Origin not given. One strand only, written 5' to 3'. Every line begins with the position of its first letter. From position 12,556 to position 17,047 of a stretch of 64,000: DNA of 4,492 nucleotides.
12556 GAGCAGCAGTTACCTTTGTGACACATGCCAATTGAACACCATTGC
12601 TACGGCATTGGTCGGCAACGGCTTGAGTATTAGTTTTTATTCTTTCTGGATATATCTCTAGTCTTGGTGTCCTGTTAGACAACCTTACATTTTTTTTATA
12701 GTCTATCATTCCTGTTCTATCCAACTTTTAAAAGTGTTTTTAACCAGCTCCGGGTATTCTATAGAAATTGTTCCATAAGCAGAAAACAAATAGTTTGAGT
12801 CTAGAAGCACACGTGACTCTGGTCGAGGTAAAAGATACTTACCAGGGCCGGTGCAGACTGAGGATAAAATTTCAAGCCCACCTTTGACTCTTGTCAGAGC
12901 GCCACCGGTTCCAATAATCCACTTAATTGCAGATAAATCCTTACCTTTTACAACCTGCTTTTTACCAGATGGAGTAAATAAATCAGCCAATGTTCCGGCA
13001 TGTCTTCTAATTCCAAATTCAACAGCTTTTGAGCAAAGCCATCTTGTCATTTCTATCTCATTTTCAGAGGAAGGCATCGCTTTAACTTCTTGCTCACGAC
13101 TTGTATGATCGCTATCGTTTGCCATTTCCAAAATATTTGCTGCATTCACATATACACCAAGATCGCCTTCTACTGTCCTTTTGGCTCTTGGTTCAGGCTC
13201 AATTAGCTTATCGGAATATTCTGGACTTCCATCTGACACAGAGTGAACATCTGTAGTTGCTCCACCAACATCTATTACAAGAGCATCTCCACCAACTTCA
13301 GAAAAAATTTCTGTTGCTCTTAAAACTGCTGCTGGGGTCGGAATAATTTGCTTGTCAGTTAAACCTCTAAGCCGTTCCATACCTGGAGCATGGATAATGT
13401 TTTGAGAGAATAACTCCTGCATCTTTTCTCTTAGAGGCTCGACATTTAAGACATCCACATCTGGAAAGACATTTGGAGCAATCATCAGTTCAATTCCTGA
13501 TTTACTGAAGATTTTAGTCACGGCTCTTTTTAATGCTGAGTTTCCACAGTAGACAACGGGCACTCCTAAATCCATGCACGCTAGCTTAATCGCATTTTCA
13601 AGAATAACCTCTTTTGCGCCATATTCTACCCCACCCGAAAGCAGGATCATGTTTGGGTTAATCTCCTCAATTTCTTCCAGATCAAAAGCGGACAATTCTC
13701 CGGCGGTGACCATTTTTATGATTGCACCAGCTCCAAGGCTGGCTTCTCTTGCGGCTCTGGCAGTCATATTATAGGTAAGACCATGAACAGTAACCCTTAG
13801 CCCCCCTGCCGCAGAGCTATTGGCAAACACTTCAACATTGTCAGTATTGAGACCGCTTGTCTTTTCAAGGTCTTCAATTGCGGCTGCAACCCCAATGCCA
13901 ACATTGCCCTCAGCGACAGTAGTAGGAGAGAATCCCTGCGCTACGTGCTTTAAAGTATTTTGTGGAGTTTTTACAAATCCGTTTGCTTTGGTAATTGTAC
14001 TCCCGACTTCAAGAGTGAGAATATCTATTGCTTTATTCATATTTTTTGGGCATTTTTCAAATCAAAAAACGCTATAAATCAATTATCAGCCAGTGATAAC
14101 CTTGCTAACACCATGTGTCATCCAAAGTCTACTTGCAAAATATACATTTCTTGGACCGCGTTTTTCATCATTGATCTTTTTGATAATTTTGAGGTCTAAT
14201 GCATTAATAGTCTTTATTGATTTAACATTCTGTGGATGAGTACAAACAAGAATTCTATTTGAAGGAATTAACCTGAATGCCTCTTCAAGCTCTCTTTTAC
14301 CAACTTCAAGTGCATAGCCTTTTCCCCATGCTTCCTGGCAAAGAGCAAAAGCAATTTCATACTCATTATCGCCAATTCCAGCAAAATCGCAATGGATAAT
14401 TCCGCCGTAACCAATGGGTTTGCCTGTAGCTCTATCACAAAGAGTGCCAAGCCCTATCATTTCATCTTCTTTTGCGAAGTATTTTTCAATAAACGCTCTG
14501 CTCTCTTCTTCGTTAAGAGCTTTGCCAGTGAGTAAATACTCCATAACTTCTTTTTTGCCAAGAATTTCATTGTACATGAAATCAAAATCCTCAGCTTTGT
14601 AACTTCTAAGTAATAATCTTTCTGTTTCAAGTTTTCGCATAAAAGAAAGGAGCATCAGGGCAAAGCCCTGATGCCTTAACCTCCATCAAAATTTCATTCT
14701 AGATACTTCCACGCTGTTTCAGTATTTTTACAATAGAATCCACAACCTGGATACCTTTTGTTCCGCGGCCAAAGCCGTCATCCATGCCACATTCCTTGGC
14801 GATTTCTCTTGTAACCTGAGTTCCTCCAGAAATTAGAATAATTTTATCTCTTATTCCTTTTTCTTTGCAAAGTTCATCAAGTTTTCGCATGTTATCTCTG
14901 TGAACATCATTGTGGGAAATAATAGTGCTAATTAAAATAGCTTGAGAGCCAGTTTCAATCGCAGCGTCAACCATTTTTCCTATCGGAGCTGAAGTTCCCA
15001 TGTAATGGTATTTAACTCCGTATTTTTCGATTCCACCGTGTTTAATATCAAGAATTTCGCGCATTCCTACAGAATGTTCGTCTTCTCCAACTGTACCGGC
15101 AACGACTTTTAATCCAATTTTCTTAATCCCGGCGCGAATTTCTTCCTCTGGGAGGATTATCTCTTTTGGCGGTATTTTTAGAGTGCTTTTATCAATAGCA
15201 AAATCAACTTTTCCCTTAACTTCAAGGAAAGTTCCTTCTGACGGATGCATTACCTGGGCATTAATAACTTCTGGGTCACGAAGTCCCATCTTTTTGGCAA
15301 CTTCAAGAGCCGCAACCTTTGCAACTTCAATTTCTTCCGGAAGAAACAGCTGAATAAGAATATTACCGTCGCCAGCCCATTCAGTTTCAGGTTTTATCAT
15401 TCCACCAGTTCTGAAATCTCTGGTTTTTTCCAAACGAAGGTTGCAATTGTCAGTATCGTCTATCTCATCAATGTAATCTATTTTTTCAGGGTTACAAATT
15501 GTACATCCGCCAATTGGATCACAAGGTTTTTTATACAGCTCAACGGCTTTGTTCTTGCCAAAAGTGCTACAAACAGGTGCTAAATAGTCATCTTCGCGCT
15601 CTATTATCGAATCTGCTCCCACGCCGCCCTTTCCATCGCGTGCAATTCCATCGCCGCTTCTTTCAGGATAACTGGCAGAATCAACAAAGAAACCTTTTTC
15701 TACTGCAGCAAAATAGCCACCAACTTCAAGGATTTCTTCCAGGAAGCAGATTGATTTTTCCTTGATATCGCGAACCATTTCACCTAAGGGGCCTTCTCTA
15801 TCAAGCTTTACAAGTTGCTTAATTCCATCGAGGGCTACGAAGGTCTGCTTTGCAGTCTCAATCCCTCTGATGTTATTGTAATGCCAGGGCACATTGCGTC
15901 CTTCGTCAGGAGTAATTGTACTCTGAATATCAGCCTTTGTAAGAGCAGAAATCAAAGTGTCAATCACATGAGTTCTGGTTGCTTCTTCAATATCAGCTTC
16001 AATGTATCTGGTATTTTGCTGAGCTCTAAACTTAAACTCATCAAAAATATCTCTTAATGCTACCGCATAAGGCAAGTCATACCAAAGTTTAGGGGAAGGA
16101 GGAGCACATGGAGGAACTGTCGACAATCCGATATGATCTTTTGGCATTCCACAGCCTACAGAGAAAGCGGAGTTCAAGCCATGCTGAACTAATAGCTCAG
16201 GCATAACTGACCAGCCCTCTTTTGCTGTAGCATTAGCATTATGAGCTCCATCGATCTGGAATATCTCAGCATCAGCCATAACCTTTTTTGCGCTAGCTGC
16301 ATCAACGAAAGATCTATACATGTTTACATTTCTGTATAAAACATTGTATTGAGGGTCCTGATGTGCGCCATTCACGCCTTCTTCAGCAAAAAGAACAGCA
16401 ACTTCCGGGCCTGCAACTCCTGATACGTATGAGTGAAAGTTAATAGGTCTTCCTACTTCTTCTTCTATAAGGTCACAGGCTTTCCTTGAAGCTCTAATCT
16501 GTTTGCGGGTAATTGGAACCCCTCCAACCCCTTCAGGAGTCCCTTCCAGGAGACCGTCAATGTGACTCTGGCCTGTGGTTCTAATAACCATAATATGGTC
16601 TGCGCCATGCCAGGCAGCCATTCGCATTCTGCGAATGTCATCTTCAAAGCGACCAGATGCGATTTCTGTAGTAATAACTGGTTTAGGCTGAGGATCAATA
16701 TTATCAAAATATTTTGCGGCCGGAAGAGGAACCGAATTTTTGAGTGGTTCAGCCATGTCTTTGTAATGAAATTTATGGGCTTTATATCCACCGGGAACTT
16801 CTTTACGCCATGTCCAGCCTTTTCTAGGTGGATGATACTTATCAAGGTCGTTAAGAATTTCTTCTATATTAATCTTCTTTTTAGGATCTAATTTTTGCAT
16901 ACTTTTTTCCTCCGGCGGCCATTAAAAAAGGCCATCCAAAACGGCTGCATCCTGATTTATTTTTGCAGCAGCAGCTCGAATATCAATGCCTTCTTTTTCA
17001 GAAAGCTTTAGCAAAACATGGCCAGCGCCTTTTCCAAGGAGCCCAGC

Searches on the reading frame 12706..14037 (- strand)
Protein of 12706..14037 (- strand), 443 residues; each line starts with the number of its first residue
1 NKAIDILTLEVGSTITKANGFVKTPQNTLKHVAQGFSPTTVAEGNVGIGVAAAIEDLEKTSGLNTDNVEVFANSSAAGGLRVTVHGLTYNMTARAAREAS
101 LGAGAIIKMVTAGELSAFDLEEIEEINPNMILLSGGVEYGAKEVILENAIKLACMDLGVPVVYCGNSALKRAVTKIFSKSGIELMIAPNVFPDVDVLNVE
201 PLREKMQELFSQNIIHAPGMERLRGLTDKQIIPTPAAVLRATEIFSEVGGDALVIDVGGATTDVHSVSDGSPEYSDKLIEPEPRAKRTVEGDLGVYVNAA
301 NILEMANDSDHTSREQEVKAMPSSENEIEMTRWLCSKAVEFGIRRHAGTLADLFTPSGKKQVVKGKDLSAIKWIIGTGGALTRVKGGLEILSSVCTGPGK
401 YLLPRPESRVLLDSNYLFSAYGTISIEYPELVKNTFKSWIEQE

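Call 59: search_protein_families(library=pfam, proteins=[window:12706-14037:-], max_evalue=0.00001)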
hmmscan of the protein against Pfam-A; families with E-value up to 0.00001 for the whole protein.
window:12706-14037:- (443 aa): 1 family
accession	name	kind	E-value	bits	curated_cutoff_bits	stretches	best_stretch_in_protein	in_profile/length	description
PF13941.12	MutL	-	1e-141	473.3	27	1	6-438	1-448/450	MutL protein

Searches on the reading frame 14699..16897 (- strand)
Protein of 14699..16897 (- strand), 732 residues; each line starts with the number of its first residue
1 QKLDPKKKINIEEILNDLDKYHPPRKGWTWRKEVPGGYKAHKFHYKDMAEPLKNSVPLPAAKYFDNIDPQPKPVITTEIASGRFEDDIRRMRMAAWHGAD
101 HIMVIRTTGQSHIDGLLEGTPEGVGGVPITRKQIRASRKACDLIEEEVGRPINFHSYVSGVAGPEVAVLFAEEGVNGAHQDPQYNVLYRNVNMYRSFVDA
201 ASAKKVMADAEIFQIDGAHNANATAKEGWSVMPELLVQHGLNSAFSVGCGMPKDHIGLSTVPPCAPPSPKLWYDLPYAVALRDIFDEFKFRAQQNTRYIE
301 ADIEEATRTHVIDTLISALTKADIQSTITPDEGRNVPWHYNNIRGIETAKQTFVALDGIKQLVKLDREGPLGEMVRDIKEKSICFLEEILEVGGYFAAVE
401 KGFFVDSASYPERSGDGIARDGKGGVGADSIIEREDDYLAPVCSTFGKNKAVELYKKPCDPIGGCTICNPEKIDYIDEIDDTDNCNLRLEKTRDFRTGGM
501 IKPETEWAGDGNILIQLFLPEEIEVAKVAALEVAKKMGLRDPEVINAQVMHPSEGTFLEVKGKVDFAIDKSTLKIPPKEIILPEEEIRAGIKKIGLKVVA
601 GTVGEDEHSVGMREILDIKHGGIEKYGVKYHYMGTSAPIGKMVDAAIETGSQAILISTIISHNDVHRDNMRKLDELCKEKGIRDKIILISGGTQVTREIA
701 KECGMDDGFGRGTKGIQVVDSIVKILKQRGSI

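Call 59: search_protein_families(library=pfam, proteins=[window:14699-16897:-], max_evalue=0.00001)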
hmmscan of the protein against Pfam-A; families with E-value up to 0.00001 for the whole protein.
window:14699-16897:- (732 aa): 3 families
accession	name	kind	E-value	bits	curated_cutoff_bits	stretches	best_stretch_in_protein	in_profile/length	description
PF09043.17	Lys-AminoMut_A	-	1.8e-44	152.5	25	1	62-443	136-506/508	D-Lysine 5,6-aminomutase TIM-barrel domain of alpha subunit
PF16554.10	OAM_dimer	-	1.5e-26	93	25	1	500-576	1-77/78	Dimerisation domain of d-ornithine 4,5-aminomutase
PF02310.24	B12-binding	-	1.2e-07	32.1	32.1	1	597-714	2-115/121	B12 binding domain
